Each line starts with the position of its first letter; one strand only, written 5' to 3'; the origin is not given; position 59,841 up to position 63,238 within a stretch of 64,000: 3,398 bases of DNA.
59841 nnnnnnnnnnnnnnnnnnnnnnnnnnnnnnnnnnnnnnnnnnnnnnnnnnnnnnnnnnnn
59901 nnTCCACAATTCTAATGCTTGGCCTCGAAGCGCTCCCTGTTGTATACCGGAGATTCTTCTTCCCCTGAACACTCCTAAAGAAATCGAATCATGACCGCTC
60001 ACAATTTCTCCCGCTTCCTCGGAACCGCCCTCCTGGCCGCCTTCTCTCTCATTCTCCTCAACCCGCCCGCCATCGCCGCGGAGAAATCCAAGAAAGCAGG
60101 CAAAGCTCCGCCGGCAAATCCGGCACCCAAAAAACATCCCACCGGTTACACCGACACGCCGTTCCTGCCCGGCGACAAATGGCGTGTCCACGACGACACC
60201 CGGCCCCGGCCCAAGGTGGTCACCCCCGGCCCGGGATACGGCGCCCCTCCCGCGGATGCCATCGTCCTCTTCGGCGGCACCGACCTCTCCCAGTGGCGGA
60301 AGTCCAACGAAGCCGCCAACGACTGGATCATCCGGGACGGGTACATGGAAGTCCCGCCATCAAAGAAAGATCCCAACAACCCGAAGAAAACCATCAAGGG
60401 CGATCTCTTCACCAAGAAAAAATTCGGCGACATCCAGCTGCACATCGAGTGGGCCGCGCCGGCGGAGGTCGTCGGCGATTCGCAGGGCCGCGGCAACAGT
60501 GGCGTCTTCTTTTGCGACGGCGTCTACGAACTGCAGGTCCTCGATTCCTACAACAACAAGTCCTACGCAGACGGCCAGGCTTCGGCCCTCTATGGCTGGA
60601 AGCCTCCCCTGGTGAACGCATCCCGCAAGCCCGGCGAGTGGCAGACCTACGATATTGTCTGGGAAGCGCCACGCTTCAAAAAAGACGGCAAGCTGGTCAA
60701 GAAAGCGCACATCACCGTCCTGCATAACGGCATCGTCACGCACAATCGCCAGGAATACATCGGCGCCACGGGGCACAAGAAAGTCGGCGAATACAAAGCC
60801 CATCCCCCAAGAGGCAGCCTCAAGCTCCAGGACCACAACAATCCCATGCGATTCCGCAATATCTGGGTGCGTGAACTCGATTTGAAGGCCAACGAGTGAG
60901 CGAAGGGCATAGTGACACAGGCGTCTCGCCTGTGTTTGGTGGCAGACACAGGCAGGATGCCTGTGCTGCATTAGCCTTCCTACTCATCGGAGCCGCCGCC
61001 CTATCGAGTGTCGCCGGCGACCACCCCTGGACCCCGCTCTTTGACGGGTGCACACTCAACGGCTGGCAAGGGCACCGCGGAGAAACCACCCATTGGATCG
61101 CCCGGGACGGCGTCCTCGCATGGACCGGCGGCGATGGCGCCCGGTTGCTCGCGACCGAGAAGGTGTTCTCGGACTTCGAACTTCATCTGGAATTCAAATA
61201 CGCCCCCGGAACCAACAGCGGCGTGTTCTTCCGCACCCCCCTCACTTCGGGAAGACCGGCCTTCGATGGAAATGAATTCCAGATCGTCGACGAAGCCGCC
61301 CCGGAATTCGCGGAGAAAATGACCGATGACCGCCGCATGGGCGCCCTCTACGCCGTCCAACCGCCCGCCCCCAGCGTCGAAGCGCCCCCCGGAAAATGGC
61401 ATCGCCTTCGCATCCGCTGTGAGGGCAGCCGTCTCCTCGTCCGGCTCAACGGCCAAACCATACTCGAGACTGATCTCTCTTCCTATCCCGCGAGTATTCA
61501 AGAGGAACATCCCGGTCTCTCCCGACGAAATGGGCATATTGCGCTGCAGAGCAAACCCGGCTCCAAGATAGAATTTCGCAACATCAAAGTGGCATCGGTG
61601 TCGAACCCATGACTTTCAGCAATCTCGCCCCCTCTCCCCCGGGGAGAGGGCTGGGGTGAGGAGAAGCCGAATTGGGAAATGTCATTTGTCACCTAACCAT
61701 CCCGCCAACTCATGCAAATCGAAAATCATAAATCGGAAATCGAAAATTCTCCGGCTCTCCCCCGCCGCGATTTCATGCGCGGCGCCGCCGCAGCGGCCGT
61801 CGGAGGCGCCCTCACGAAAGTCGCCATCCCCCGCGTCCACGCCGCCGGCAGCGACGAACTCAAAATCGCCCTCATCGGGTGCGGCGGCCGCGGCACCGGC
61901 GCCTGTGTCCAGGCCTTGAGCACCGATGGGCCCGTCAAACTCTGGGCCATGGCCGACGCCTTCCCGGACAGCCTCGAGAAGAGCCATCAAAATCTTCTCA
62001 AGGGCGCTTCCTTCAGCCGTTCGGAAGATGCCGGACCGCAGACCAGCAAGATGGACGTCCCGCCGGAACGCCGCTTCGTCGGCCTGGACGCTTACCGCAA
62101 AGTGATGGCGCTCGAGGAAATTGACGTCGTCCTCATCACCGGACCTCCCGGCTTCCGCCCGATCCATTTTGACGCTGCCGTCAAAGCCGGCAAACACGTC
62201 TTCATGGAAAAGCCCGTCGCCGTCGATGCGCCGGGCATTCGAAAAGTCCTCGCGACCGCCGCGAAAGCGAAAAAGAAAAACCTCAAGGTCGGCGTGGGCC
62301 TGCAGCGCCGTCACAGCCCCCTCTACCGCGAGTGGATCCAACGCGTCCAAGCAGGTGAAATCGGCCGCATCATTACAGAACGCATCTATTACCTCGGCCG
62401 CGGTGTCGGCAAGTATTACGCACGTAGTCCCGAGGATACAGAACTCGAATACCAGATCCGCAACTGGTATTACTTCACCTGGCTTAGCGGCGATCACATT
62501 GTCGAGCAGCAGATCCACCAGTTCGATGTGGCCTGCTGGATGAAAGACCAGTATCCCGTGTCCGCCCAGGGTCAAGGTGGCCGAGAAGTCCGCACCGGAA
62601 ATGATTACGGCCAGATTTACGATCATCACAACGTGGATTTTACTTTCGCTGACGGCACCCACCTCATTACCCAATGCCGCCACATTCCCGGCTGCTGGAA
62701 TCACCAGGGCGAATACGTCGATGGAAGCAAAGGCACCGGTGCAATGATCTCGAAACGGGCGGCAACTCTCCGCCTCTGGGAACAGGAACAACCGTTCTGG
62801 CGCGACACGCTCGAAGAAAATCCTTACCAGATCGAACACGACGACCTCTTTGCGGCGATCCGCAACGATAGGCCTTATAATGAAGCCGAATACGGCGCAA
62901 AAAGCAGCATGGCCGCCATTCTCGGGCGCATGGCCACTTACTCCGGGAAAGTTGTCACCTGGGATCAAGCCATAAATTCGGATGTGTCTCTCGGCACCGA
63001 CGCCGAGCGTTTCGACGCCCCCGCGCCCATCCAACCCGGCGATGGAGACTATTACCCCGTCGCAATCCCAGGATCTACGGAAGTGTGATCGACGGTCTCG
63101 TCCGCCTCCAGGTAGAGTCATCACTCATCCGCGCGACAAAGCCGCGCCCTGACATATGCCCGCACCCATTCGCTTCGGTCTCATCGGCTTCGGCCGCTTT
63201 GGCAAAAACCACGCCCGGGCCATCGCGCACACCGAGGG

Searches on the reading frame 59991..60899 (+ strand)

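Call 89: search_protein_families(library=pfam, max_evalue=0.001, proteins=[window:59991-60899:+])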
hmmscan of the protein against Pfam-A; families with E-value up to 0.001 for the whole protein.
window:59991-60899:+ (302 aa): 1 family
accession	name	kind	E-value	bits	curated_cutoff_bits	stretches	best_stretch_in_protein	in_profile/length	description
PF06439.18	3keto-disac_hyd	-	2.4e-39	135.8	26.8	1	90-294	2-187/187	3-keto-disaccharide hydrolase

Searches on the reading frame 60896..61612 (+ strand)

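Call 89: search_protein_families(library=pfam, max_evalue=0.001, proteins=[window:60896-61612:+])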
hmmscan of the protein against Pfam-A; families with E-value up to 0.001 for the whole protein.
window:60896-61612:+ (238 aa): 1 family
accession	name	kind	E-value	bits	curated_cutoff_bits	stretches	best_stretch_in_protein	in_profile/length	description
PF06439.18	3keto-disac_hyd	-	2.6e-44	151.9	26.8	1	45-232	2-186/187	3-keto-disaccharide hydrolase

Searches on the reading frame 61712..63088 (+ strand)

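Call 89: search_protein_families(library=pfam, max_evalue=0.001, proteins=[window:61712-63088:+])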
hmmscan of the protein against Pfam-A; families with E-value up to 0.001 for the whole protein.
window:61712-63088:+ (458 aa): 2 families
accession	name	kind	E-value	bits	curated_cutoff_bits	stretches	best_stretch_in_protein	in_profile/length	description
PF01408.29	GFO_IDH_MocA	-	1.1e-10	42.6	24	1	106-192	53-117/120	Oxidoreductase family, NAD-binding Rossmann fold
PF22725.1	GFO_IDH_MocA_C3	-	4e-06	27.3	27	1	207-341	3-121/124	GFO/IDH/MocA C-terminal domain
